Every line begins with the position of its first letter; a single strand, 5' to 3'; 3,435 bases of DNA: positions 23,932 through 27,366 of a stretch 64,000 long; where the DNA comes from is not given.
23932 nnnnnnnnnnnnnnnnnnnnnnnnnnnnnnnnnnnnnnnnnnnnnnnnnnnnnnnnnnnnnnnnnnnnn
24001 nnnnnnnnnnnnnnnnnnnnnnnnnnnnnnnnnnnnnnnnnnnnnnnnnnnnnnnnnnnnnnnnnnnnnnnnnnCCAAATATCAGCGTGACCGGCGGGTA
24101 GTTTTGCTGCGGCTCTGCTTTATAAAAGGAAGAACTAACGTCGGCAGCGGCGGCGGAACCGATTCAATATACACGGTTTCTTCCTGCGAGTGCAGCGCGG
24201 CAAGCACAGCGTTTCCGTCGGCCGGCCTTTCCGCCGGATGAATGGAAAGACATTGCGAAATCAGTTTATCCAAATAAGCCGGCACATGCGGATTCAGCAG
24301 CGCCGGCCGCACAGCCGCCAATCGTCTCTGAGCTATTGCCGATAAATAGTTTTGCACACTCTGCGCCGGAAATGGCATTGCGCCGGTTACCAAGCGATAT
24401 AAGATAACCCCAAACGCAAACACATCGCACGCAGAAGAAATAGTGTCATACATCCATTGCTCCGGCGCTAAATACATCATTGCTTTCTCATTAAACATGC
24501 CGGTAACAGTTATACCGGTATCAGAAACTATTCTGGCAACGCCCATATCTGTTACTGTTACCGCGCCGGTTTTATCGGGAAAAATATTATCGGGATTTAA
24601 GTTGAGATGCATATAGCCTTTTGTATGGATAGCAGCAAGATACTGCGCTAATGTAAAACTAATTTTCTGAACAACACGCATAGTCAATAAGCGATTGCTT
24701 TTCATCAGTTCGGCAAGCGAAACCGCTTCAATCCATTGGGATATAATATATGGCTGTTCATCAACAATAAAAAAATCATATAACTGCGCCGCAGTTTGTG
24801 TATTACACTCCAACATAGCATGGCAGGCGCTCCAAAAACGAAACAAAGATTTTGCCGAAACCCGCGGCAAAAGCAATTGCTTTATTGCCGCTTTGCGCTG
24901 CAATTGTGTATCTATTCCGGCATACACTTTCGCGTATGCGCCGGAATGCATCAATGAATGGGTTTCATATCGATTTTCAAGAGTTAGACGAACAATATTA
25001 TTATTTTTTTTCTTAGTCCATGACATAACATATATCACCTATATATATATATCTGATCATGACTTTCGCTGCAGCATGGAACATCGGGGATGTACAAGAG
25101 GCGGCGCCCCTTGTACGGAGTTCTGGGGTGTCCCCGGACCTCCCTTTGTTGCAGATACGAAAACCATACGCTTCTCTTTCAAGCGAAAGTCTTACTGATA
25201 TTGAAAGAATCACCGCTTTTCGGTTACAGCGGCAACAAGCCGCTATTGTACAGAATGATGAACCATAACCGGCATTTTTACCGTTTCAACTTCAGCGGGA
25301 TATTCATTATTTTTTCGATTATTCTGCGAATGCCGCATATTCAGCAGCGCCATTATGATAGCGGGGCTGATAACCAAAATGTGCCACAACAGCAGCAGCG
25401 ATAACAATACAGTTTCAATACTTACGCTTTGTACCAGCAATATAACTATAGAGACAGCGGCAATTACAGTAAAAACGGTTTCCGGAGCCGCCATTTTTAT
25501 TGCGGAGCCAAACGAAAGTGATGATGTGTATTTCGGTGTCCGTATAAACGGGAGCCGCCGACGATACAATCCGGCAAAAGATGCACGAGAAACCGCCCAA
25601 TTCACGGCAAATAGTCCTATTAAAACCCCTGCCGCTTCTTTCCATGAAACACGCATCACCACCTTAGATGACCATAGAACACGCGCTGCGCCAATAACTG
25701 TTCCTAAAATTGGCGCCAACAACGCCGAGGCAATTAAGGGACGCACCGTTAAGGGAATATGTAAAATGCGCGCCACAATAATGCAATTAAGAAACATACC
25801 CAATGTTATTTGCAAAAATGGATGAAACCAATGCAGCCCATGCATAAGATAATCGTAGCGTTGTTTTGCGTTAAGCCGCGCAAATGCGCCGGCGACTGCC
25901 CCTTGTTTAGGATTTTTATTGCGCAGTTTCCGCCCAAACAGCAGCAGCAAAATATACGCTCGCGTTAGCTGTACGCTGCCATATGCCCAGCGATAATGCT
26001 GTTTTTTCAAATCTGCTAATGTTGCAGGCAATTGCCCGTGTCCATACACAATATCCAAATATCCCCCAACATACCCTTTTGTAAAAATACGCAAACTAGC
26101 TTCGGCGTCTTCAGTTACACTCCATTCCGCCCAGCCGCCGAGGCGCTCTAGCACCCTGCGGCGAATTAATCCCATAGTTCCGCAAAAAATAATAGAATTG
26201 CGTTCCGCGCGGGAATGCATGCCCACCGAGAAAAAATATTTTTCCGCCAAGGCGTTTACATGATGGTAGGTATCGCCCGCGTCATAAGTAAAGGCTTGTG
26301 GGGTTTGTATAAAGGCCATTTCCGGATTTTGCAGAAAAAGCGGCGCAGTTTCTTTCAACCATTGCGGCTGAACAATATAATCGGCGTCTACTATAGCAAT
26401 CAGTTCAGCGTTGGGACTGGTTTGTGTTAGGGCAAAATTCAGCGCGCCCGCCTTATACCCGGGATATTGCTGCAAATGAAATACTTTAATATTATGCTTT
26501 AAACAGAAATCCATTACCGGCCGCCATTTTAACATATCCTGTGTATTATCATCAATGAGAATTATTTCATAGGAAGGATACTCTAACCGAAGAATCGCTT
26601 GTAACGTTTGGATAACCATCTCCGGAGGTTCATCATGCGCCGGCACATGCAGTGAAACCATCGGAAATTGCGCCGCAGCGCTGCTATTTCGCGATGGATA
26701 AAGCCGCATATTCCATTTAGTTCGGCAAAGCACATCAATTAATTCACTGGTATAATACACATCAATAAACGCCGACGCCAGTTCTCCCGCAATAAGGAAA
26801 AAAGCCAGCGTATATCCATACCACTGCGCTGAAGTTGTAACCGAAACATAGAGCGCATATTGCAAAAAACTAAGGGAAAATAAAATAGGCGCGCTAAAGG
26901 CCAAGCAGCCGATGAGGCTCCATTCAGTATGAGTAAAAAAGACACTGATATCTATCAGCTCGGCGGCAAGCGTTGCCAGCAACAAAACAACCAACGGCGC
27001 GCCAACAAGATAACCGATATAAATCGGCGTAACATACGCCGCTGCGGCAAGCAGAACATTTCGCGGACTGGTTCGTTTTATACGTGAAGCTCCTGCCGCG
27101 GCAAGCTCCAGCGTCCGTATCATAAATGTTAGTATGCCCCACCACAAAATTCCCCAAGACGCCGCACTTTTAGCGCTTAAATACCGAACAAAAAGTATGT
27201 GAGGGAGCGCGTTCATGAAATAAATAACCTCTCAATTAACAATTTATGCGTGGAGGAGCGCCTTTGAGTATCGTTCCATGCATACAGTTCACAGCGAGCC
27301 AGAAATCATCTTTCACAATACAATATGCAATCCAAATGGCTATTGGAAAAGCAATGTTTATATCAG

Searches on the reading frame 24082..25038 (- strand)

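Call 8: search_protein_families(library=pfam, proteins=[window:24082-25038:-])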
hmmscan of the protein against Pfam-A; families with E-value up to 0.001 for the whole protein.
window:24082-25038:- (318 aa): 2 families
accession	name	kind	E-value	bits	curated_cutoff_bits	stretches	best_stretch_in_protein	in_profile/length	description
PF00069.31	Pkinase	-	8.2e-34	117.6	31.7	1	24-273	1-253/263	Protein kinase domain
PF07714.23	PK_Tyr_Ser-Thr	-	6.5e-29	101.4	23.1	1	28-273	5-250/258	Protein tyrosine and serine/threonine kinase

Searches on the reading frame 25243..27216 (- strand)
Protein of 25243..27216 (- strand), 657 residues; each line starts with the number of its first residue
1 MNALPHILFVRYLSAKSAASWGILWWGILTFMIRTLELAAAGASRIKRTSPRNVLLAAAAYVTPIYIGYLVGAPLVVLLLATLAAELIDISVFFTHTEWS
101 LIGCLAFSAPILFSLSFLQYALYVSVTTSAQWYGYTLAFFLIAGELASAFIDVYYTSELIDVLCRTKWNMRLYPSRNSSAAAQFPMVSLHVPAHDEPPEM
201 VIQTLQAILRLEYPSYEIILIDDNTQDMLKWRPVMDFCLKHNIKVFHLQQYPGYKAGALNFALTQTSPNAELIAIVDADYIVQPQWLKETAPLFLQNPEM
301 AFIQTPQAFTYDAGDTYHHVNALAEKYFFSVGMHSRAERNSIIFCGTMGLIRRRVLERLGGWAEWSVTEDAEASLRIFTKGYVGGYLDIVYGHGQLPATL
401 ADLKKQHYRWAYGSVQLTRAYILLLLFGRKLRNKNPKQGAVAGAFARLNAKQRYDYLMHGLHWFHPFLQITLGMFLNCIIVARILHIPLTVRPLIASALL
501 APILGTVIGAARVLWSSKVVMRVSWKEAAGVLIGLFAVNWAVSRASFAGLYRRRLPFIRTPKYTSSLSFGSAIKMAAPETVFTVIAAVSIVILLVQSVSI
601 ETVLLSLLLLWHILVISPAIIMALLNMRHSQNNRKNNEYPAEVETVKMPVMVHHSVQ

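Call 8: search_protein_families(library=pfam, proteins=[window:25243-27216:-])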
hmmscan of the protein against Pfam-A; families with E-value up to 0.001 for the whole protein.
window:25243-27216:- (657 aa): 4 families
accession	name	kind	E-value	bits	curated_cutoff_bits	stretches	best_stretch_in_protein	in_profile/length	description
PF13632.12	Glyco_trans_2_3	-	9.2e-24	84.8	27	1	273-502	2-191/198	Glycosyl transferase family group 2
PF13641.12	Glyco_tranf_2_3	-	1.1e-20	75.1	27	1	185-413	1-230/230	Glycosyltransferase like family 2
PF00535.33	Glycos_transf_2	-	6.2e-19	69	23.3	1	188-359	1-167/168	Glycosyl transferase family 2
PF03552.20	Cellulose_synt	-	0.00029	20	24.7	0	361-420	416-479/722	Cellulose synthase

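Call 18: find_homologous_proteins(query=window:25243-27216:-)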
Query window:25243-27216:- (657 aa): 2138 proteins with E <= 0.001 among 8000 candidates; the best 120 are listed.
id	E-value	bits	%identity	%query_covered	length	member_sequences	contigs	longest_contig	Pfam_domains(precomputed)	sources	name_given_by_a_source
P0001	0.0e+0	1264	84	100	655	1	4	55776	PF13632.13,PF13506.14,PF13641.13,PF03552.21,PF00535.33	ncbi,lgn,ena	-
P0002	0.0e+0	1063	100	71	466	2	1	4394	PF13632.13,PF13506.14,PF13641.13,PF03552.21,PF00535.33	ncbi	-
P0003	3.5e-231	787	56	95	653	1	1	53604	PF13632.13,PF13506.14,PF13641.13,PF03552.21,PF00535.33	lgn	-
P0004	1.2e-226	772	56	93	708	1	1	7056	PF13632.13,PF13506.14,PF13641.13,PF03552.21,PF00535.33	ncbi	-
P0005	1.8e-224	765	57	91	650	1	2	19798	PF13632.13,PF13506.14,PF13641.13,PF03552.21,PF00535.33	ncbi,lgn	-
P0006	5.1e-223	760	55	94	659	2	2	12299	PF13632.13,PF13506.14,PF13641.13,PF00535.33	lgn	-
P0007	1.0e-221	756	56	94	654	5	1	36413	PF13632.13,PF13506.14,PF13641.13,PF03552.21,PF00535.33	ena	-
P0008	4.7e-219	747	55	93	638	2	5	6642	PF13632.13,PF13506.14,PF13641.13,PF00535.33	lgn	-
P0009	3.5e-218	744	54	94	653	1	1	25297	PF13632.13,PF13506.14,PF13641.13,PF03552.21,PF00535.33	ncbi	ncbi:MAG: glycosyltransferase [Ktedonobacterales bacterium]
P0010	3.7e-218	744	55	93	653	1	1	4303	PF13632.13,PF13506.14,PF13641.13,PF03552.21,PF00535.33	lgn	-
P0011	3.1e-214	731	53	98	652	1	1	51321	PF13632.13,PF13506.14,PF13641.13,PF00535.33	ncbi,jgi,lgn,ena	jgi:glycosyltransferase involved in cell wall biosynthesis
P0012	1.2e-210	720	54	92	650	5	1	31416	PF13632.13,PF13506.14,PF13641.13,PF00535.33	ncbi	-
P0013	3.7e-140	487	41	92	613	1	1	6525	PF13632.13,PF13506.14,PF13641.13,PF00535.33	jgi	jgi:cellulose synthase/poly-beta-1,6-N-acetylglucosamine synthase-like glycosyltransferase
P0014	7.0e-140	486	42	91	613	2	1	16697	PF13632.13,PF13506.14,PF13641.13,PF00535.33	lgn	-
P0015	2.1e-136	474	43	80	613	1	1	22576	PF13632.13,PF13506.14,PF13641.13,PF03552.21,PF00535.33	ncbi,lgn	-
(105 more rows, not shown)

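Call 19: find_encoding_contigs(protein=P0001, flank=10000, max_places=6)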
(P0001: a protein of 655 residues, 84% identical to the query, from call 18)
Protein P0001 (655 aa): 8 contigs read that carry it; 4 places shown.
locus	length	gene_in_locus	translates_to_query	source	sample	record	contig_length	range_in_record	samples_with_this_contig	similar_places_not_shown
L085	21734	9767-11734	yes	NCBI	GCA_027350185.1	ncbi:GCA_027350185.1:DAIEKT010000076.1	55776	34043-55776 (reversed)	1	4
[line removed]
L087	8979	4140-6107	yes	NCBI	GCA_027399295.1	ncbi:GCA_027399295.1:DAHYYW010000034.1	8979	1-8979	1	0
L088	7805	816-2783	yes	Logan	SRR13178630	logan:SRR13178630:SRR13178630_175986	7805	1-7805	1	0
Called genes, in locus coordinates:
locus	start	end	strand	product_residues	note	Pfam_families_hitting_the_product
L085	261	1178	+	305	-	-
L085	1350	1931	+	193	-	-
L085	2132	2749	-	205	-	PF00440:TetR_N, PF17754:TetR_C_14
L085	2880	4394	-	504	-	PF00083:Sugar_tr, PF07690:MFS_1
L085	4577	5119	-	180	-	PF04264:YceI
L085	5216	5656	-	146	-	PF01047:MarR, PF12802:MarR_2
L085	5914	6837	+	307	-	PF01048:PNP_UDP_1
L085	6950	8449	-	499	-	PF01022:HTH_5, PF12840:HTH_20, PF01658:Inos-1-P_synth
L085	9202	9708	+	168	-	-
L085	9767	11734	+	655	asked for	PF13506:Glyco_transf_21 (weak), PF13641:Glyco_tranf_2_3, PF00535:Glycos_transf_2, PF03552:Cellulose_synt (faint), PF13632:Glyco_trans_2_3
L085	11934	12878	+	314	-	PF00069:Pkinase, PF07714:PK_Tyr_Ser-Thr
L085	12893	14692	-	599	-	-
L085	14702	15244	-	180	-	PF07811:TadE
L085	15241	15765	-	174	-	PF07811:TadE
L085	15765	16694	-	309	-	PF00482:T2SSF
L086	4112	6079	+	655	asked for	PF13506:Glyco_transf_21 (weak), PF13641:Glyco_tranf_2_3, PF00535:Glycos_transf_2, PF03552:Cellulose_synt (faint), PF13632:Glyco_trans_2_3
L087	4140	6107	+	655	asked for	PF13506:Glyco_transf_21 (weak), PF13641:Glyco_tranf_2_3, PF00535:Glycos_transf_2, PF03552:Cellulose_synt (faint), PF13632:Glyco_trans_2_3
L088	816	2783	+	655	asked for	PF13506:Glyco_transf_21 (weak), PF13641:Glyco_tranf_2_3, PF00535:Glycos_transf_2, PF03552:Cellulose_synt (faint), PF13632:Glyco_trans_2_3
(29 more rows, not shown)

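Call 20: find_encoding_contigs(protein=P0003, flank=10000, max_places=3)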
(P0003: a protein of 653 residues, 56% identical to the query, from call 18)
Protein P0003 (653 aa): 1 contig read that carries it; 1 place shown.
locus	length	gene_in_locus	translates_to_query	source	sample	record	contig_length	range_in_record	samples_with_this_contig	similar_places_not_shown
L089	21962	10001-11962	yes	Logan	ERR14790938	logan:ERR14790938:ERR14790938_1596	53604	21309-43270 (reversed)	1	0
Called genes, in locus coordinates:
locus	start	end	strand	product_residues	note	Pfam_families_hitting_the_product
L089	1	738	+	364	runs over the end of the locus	PF00356:LacI, PF00532:Peripla_BP_1, PF13407:Peripla_BP_4, PF13377:Peripla_BP_3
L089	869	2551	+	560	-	PF00496:SBP_bac_5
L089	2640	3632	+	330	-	PF19300:BPD_transp_1_N (weak), PF00528:BPD_transp_1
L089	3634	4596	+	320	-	PF12911:OppC_N, PF00528:BPD_transp_1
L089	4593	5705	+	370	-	PF00005:ABC_tran, PF08352:oligo_HPY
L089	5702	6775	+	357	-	PF00005:ABC_tran, PF13401:AAA_22 (faint), PF08352:oligo_HPY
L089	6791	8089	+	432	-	PF02056:Glyco_hydro_4, PF11975:Glyco_hydro_4C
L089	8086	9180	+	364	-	PF01869:BcrAD_BadFG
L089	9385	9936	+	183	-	-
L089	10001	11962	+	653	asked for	PF00535:Glycos_transf_2, PF03552:Cellulose_synt (faint), PF13506:Glyco_transf_21 (faint), PF13641:Glyco_tranf_2_3, PF13632:Glyco_trans_2_3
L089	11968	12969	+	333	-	PF00069:Pkinase, PF07714:PK_Tyr_Ser-Thr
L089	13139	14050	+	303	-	PF00491:Arginase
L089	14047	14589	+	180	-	-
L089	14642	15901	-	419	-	PF01757:Acyl_transf_3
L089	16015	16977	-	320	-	PF01040:UbiA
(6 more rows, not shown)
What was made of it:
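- Ancestral state at the c25058 site: the two flanking genes are 5 nt apart in a more distant relative (call 20).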
